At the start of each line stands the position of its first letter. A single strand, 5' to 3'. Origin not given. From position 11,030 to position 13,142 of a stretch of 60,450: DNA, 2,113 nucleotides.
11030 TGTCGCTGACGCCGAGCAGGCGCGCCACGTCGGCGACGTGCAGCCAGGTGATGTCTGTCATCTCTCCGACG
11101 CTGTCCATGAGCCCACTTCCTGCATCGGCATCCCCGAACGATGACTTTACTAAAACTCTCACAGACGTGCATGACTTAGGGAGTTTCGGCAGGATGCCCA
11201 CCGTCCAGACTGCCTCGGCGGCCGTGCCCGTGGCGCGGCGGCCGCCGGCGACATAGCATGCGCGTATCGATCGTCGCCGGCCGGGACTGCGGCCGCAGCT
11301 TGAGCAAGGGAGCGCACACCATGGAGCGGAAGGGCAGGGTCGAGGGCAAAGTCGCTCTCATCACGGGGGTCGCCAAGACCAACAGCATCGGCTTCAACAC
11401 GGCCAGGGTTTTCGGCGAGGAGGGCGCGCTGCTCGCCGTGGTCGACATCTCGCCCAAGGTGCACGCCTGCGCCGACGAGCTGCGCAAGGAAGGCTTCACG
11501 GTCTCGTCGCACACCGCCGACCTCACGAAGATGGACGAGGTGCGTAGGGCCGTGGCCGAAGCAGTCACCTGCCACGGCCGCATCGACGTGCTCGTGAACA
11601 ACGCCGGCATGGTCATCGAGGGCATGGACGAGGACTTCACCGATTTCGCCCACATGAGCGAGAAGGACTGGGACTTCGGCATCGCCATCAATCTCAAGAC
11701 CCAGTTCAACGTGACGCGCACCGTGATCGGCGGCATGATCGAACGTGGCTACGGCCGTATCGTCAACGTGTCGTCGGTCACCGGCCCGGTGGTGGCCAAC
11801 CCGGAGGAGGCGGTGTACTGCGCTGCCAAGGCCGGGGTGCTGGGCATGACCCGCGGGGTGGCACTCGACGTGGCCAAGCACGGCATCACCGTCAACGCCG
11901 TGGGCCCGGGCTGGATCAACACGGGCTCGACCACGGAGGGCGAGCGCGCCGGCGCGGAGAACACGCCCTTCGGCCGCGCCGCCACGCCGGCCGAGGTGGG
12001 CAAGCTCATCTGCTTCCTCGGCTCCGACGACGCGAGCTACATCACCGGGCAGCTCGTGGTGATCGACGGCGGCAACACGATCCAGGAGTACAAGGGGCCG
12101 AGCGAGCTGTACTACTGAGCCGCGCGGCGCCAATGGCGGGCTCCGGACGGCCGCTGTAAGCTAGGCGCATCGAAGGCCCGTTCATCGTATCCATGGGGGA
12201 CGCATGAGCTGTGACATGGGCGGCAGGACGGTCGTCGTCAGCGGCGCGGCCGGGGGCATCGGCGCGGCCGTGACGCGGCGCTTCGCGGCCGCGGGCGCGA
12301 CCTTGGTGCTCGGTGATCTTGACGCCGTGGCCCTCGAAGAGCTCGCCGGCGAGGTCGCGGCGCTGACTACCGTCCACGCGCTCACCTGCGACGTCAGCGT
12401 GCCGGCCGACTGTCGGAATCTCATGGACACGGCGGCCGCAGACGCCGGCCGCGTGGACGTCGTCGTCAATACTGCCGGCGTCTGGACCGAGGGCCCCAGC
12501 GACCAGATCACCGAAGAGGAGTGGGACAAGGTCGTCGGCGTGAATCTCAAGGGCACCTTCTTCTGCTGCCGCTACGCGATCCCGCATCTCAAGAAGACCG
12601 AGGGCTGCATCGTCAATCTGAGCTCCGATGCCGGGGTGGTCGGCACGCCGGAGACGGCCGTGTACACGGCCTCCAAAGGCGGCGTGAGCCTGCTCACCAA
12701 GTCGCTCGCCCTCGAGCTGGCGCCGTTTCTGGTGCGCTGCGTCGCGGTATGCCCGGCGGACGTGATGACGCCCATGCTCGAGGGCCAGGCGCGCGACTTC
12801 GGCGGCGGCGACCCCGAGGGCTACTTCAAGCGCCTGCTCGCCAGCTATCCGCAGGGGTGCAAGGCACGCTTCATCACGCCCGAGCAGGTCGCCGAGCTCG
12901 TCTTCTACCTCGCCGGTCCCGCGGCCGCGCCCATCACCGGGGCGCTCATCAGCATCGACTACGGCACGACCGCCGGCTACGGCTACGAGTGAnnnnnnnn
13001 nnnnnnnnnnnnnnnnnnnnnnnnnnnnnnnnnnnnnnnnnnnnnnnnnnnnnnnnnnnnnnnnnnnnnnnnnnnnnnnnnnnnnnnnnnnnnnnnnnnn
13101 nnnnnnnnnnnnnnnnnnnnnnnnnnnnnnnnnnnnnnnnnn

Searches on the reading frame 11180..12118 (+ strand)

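Call 21: search_protein_families(library=pfam, proteins=[window:11180-12118:+], max_evalue=0.0001)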
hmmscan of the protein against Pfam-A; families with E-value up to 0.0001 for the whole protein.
window:11180-12118:+ (312 aa): 3 families
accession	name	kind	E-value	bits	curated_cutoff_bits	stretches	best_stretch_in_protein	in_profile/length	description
PF13561.12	adh_short_C2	-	1.6e-57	195.2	27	1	63-299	1-235/236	Enoyl-(Acyl carrier protein) reductase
PF00106.31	adh_short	-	3.3e-49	167.5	26.6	1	57-253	1-189/195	short chain dehydrogenase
PF08659.16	KR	-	1.8e-05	25.2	22.6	1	67-218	9-154/180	KR domain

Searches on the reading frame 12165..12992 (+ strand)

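Call 80: search_protein_families(library=pfam, proteins=[window:12165-12992:+], max_evalue=0.0001)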
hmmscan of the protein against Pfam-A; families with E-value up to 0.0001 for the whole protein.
window:12165-12992:+ (275 aa): 3 families
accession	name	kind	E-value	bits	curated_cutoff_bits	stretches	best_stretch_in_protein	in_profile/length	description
PF13561.12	adh_short_C2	-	9.6e-54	182.9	27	1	27-269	1-236/236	Enoyl-(Acyl carrier protein) reductase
PF00106.31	adh_short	-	2e-50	171.4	26.6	1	22-207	2-189/195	short chain dehydrogenase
PF08659.16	KR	-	1e-15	58.5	22.6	1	22-170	2-152/180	KR domain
